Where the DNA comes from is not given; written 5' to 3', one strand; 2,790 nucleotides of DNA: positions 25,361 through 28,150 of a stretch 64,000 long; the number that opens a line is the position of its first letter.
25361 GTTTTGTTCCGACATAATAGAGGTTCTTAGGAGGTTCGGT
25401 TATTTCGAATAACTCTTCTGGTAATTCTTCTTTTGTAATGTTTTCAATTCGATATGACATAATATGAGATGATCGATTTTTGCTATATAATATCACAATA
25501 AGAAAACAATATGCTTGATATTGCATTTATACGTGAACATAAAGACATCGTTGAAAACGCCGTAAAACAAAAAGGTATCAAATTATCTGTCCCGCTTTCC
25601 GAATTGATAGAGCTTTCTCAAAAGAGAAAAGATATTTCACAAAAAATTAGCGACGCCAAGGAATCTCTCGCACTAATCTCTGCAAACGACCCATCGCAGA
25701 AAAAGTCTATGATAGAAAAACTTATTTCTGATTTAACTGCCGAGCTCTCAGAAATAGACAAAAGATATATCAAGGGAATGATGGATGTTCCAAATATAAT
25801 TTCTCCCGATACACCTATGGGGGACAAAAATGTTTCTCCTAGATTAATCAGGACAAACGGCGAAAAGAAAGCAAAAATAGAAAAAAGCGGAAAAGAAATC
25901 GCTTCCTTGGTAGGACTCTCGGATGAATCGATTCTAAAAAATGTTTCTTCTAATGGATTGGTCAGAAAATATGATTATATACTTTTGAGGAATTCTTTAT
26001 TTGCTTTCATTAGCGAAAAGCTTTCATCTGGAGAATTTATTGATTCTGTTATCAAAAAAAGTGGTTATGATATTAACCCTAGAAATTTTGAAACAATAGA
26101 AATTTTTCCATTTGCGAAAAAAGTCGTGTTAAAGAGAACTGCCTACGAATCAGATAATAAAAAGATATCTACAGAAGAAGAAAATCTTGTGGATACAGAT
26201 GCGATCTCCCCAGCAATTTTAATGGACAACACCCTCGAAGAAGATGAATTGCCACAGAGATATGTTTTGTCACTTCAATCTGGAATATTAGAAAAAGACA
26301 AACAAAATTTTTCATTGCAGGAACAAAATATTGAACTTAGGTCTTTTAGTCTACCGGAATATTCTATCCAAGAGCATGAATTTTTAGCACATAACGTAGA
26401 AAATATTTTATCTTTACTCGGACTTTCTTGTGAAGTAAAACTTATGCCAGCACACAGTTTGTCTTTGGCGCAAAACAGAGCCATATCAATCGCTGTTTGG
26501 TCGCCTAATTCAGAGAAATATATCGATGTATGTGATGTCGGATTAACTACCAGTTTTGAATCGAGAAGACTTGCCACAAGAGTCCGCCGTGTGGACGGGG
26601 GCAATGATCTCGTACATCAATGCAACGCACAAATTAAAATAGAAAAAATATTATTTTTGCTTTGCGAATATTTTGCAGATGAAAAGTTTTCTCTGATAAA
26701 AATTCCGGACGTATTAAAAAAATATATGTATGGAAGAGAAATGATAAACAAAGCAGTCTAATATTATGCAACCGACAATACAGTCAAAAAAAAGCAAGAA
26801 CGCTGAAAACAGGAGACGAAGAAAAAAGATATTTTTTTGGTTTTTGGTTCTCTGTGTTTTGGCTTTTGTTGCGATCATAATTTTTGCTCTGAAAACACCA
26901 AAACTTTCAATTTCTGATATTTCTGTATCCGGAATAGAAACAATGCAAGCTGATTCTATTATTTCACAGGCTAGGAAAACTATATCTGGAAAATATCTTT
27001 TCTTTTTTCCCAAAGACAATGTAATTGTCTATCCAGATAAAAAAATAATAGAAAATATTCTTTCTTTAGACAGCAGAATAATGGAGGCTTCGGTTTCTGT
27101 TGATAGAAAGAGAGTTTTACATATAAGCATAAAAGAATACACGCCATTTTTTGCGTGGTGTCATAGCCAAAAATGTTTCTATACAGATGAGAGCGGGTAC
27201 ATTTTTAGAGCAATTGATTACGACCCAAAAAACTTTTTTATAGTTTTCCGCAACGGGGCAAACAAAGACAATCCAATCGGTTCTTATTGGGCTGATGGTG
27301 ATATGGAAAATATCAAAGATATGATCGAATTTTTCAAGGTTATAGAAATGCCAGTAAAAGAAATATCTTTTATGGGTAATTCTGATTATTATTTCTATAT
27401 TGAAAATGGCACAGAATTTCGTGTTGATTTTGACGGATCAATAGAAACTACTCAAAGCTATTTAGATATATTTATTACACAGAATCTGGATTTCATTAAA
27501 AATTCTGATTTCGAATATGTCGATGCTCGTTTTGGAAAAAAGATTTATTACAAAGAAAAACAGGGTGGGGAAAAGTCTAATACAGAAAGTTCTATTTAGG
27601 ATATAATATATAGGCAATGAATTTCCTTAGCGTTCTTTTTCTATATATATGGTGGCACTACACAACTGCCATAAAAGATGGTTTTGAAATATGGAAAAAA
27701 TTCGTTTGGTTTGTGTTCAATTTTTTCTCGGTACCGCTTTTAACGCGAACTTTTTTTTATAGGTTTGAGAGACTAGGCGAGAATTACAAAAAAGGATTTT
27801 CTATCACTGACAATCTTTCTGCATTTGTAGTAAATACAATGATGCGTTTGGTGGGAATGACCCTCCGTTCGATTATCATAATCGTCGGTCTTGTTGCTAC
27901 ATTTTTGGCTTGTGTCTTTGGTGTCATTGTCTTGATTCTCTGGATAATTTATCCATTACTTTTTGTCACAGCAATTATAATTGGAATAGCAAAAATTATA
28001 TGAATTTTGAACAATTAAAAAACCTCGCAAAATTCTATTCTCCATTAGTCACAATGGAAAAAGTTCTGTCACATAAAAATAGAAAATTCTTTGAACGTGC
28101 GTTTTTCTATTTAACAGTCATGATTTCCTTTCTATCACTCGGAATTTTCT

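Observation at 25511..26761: Full-length seryl-tRNA synthetase paralog with ablated catalytic motifs (pseudo-synthetase)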

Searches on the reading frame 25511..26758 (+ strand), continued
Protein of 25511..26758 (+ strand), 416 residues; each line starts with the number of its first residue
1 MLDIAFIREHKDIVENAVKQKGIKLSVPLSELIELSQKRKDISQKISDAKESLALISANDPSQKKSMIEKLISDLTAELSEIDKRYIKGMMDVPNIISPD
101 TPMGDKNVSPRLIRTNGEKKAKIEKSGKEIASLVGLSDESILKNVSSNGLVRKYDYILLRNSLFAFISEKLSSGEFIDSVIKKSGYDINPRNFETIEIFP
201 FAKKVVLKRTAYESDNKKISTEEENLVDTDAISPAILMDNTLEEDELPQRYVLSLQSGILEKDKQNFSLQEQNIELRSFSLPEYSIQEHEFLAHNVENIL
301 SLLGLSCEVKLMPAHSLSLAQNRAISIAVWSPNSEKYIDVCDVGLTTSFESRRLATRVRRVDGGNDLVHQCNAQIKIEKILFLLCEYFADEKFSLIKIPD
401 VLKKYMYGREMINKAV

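Call 64: find_encoding_contigs(protein=P0281, flank=10000, max_places=3)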
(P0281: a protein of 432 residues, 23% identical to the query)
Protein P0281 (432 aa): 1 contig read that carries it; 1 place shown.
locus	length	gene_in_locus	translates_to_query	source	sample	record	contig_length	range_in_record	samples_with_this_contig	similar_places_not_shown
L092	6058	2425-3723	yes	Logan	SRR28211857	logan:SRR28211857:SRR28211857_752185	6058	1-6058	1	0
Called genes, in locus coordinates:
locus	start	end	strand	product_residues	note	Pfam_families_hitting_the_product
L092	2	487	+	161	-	?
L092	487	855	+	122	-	PF06262:Zincin_1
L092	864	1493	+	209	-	PF00702:Hydrolase, PF06888:Put_Phosphatase, PF12710:HAD, PF13419:HAD_2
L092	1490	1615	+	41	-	-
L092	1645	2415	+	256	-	PF12705:PDDEXK_1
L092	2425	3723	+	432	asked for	PF02403:Seryl_tRNA_N, PF00587:tRNA-synt_2b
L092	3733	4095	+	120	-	PF02482:Ribosomal_S30AE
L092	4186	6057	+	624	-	?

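Call 75: search_protein_families(library=ncbifam, proteins=[P0014, P0002, P0005, P0018], max_evalue=0.001)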
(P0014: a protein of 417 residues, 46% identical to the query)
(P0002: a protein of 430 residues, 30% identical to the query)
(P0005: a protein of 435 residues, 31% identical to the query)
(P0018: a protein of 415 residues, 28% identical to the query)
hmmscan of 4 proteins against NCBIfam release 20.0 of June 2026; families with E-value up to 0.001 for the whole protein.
P0014 (417 aa): 1 family
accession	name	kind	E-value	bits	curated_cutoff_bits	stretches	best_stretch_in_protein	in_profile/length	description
TIGR00414.1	serS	equivalog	4.5e-22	78.6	301.65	1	1-408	1-418/418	serine--tRNA ligase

P0002 (430 aa): 3 families
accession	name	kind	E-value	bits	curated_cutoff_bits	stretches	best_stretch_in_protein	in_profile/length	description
TIGR00414.1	serS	equivalog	8.7e-118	393.9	301.65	1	1-417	1-418/418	serine--tRNA ligase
TIGR00418.1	thrS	equivalog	0.00018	20.5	383.65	1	240-322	270-352/565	threonine--tRNA ligase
NF002120.0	PRK00960.1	equivalog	0.00018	20.2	611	1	244-322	327-402/518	serine--tRNA ligase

P0005 (435 aa): 1 family
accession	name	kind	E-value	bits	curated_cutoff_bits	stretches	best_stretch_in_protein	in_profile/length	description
TIGR00414.1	serS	equivalog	1.1e-115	387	301.65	1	1-429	1-418/418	serine--tRNA ligase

P0018 (415 aa): 6 families
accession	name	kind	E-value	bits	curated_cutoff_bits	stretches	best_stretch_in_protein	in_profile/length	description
TIGR00414.1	serS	equivalog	7.7e-149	496.2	301.65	1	1-407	1-418/418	serine--tRNA ligase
TIGR00418.1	thrS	equivalog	1.8e-11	43.7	383.65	1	127-313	169-351/565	threonine--tRNA ligase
NF002120.0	PRK00960.1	equivalog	2.3e-09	36.3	611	1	234-311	327-401/518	serine--tRNA ligase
NF003211.1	PRK04173.1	equivalog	3.7e-08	32.6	312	1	265-394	207-346/454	glycine--tRNA ligase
TIGR00415.1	serS_MJ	equivalog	1.2e-07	30.6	489.55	1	234-311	325-398/518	serine--tRNA ligase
TIGR00408.1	proS_fam_I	equivalog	1.9e-06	27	437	1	218-395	100-273/475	proline--tRNA ligase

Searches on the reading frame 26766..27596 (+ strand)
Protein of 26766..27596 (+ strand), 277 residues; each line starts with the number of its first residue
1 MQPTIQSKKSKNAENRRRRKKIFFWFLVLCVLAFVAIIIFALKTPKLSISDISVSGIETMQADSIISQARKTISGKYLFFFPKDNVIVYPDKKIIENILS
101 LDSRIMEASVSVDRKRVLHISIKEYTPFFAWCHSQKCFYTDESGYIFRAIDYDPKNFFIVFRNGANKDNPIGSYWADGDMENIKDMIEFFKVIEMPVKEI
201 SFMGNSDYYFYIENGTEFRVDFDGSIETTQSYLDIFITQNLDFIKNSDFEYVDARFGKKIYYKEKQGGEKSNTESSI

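Call 58: search_protein_families(library=pfam, proteins=[window:26766-27596:+], max_evalue=1)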
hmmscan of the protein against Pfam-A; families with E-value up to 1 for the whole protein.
window:26766-27596:+ (277 aa): 4 families
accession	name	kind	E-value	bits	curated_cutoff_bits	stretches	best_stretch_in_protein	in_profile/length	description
PF08478.15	POTRA_1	-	0.0036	18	23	1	48-125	2-69/69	POTRA domain, FtsQ-type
PF06462.18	Hyd_WA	-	0.016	15.4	21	1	160-175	12-27/30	Propeller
PF05545.16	FixQ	-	0.22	12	29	1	23-43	11-31/49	Cbb3-type cytochrome oxidase component FixQ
PF04790.18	Sarcoglycan_1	-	0.22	11.2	32.5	1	17-62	5-49/259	Sarcoglycan complex subunit protein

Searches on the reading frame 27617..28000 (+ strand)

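Call 58: search_protein_families(library=pfam, proteins=[window:27617-28000:+], max_evalue=1)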
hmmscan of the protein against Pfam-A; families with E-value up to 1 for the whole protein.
window:27617-28000:+ (128 aa): 1 family
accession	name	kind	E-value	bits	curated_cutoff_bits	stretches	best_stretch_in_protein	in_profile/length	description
PF17113.10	AmpE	-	0.0086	15.9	21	1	47-119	12-84/284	Regulatory signalling modulator protein AmpE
